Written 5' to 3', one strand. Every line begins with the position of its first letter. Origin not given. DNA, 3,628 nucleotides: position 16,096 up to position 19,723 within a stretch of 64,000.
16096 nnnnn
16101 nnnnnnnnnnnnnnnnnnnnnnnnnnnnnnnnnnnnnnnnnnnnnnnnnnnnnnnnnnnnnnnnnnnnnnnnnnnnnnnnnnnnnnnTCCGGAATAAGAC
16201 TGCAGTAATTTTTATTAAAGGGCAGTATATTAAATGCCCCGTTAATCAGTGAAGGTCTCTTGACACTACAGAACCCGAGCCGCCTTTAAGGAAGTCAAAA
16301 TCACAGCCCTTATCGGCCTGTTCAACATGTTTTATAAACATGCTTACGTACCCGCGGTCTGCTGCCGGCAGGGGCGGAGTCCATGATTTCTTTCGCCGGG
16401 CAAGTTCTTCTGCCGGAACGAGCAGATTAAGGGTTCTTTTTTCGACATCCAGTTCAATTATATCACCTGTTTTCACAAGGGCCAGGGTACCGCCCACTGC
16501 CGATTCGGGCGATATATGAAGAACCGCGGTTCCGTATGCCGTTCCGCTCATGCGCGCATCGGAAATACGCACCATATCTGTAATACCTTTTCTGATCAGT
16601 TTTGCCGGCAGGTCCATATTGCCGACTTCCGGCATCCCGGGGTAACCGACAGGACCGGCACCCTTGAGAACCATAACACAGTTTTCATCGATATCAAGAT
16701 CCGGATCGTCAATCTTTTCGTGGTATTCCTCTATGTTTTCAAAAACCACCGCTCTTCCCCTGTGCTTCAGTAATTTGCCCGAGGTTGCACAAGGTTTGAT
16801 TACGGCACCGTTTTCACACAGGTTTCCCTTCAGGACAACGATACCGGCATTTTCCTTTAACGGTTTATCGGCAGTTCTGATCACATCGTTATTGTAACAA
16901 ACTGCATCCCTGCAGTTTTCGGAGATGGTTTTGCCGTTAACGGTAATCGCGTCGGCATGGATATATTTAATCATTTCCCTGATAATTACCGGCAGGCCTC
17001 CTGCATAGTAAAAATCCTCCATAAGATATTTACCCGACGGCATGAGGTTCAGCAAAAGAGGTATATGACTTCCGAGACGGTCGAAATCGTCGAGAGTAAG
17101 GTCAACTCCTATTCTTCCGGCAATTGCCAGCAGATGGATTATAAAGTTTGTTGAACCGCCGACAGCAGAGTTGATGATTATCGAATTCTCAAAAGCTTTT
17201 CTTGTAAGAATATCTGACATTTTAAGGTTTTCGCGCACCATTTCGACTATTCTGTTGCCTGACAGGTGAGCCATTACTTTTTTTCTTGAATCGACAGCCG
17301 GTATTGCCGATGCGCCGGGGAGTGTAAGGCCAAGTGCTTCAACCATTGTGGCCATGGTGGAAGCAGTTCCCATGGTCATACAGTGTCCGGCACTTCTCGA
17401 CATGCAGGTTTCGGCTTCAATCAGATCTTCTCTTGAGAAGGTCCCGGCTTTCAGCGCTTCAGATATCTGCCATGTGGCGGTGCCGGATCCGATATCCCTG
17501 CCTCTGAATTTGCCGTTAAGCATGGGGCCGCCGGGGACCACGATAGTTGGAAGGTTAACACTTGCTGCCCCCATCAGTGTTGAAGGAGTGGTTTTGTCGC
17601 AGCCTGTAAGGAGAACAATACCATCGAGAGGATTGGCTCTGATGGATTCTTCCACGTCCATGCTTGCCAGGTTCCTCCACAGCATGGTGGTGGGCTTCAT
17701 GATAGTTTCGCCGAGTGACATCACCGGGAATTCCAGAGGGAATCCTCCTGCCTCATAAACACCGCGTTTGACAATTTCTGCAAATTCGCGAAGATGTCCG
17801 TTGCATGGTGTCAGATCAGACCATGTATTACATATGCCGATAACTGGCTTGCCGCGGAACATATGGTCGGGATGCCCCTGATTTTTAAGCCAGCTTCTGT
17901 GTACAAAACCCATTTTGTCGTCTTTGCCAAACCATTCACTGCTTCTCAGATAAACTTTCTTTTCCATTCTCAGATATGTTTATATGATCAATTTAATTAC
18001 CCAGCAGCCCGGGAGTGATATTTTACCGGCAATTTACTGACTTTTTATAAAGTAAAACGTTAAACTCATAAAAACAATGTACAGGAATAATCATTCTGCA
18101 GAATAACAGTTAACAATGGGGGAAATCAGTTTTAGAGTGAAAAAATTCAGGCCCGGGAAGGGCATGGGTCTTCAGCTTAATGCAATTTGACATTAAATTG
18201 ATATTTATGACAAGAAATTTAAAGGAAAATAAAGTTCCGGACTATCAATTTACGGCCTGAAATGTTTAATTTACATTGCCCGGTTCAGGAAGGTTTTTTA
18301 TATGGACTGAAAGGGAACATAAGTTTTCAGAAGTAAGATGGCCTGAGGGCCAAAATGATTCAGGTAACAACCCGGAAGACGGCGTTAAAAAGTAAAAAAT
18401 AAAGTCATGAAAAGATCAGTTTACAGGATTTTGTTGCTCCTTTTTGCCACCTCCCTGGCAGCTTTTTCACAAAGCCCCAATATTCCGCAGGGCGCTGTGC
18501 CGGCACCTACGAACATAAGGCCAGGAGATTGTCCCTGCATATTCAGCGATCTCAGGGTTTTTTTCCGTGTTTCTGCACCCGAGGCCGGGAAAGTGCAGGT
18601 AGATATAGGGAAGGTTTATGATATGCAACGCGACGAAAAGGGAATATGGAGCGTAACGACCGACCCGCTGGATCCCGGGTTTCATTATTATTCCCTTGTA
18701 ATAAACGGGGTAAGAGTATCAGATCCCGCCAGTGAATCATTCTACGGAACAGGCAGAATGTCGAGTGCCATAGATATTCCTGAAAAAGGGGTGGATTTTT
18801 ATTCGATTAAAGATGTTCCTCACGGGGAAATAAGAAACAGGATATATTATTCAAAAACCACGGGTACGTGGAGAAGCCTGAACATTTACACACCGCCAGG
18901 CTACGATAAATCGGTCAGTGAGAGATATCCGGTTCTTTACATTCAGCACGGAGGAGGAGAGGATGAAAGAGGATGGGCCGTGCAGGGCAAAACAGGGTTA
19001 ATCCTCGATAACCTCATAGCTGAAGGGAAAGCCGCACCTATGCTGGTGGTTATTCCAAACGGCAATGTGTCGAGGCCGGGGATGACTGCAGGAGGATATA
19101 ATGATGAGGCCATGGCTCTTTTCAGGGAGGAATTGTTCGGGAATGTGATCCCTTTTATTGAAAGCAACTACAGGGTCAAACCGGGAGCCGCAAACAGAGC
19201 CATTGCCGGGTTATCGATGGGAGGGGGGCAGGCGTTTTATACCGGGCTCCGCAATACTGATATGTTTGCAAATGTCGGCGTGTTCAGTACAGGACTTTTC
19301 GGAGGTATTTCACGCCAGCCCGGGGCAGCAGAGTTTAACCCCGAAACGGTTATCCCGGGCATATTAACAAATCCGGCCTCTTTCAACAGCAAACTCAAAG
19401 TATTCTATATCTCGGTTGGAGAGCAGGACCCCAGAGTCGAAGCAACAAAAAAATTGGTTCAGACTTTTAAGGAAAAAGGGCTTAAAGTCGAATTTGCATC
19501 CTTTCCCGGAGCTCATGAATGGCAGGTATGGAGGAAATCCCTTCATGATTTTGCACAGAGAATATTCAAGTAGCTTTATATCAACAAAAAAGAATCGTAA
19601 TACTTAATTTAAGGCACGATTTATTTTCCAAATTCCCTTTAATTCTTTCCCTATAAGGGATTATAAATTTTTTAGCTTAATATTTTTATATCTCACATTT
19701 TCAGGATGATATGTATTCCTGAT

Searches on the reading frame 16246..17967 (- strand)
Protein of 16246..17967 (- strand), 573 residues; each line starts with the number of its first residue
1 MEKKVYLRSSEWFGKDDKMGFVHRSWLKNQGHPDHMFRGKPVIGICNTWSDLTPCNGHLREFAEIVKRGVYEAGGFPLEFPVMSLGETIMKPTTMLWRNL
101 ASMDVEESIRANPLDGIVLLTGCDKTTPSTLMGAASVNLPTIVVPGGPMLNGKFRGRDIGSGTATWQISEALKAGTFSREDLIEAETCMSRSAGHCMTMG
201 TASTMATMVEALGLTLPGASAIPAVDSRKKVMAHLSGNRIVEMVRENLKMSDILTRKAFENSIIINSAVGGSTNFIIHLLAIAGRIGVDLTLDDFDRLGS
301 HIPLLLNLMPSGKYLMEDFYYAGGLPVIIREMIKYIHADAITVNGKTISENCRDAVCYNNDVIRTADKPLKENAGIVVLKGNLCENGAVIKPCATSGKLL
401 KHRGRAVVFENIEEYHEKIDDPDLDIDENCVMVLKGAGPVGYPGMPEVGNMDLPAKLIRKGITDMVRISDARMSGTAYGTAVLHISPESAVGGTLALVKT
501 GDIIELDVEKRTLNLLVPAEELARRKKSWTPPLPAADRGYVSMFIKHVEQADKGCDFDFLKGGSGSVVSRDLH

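Call 6: search_protein_families(library=pfam, proteins=[window:16246-17967:-], max_evalue=0.001)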
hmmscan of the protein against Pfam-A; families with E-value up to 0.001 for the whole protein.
window:16246-17967:- (573 aa): 2 families
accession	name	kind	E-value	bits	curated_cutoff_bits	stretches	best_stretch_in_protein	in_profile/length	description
PF00920.27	ILVD_EDD_N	-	4.8e-114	381.2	27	1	40-351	1-316/316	Dihydroxy-acid/6-phosphogluconate dehydratase N-terminal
PF24877.1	ILV_EDD_C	-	1.5e-63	214.1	27.7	1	361-555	1-191/191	Dihydroxy-acid/6-phosphogluconate dehydratase C-terminal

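Call 33: search_protein_families(library=ncbifam, proteins=[window:16246-17967:-], max_evalue=0.00001)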
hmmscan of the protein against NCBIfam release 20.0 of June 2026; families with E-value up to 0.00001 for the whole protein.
window:16246-17967:- (573 aa): 8 families
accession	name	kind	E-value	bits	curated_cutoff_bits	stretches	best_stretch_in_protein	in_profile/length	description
NF004784.0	PRK06131.1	subfamily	4.8e-277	920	539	1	3-571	6-574/576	dihydroxy-acid dehydratase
NF009559.0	PRK13016.1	equivalog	4e-264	877.2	882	1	5-571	8-575/578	L-arabinonate dehydratase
NF009560.0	PRK13017.1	subfamily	4.6e-245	814.4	684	1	3-561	6-579/595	dihydroxy-acid dehydratase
NF002068.0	PRK00911.1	subfamily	4.5e-150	500.8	644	1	22-555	18-553/559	dihydroxy-acid dehydratase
TIGR00110.1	ilvD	equivalog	1.2e-139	466.4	618.15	1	23-555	2-539/543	dihydroxy-acid dehydratase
NF009103.0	PRK12448.1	equivalog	3.3e-88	296.4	710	2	24-351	19-360/616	dihydroxy-acid dehydratase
TIGR01196.1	edd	equivalog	5.9e-67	226.3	708.25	1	44-528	68-567/601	phosphogluconate dehydratase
TIGR03432.1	yjhG_yagF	hypoth_equivalog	2.1e-53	181.4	808.15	1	95-514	127-571/640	YjhG/YagF family D-xylonate dehydratase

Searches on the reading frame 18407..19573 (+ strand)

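Call 6: search_protein_families(library=pfam, proteins=[window:18407-19573:+], max_evalue=0.001)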
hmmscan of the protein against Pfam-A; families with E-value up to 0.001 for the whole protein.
window:18407-19573:+ (388 aa): 1 family
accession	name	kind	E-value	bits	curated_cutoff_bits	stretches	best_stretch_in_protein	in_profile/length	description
PF00756.26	Esterase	-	7.4e-26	91.9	22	1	149-381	1-246/251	Putative esterase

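Call 33: search_protein_families(library=ncbifam, proteins=[window:18407-19573:+], max_evalue=0.00001)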
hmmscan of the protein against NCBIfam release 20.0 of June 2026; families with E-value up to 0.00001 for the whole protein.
window:18407-19573:+ (388 aa): 3 families
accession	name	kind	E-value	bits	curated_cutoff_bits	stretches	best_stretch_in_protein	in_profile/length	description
NF041944.1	Xylase_Ferestase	equivalog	2e-70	237.8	1200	1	29-388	349-694/694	bifunctional endo-1,4-beta-xylanase/feruloyl esterase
NF007758.0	PRK10439.1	equivalog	2.3e-09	36.7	222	1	114-381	155-405/418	enterochelin esterase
NF058612.1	GTNG0744Estse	equivalog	5.5e-08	33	450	1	139-379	5-232/242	GTNG_0744 family esterase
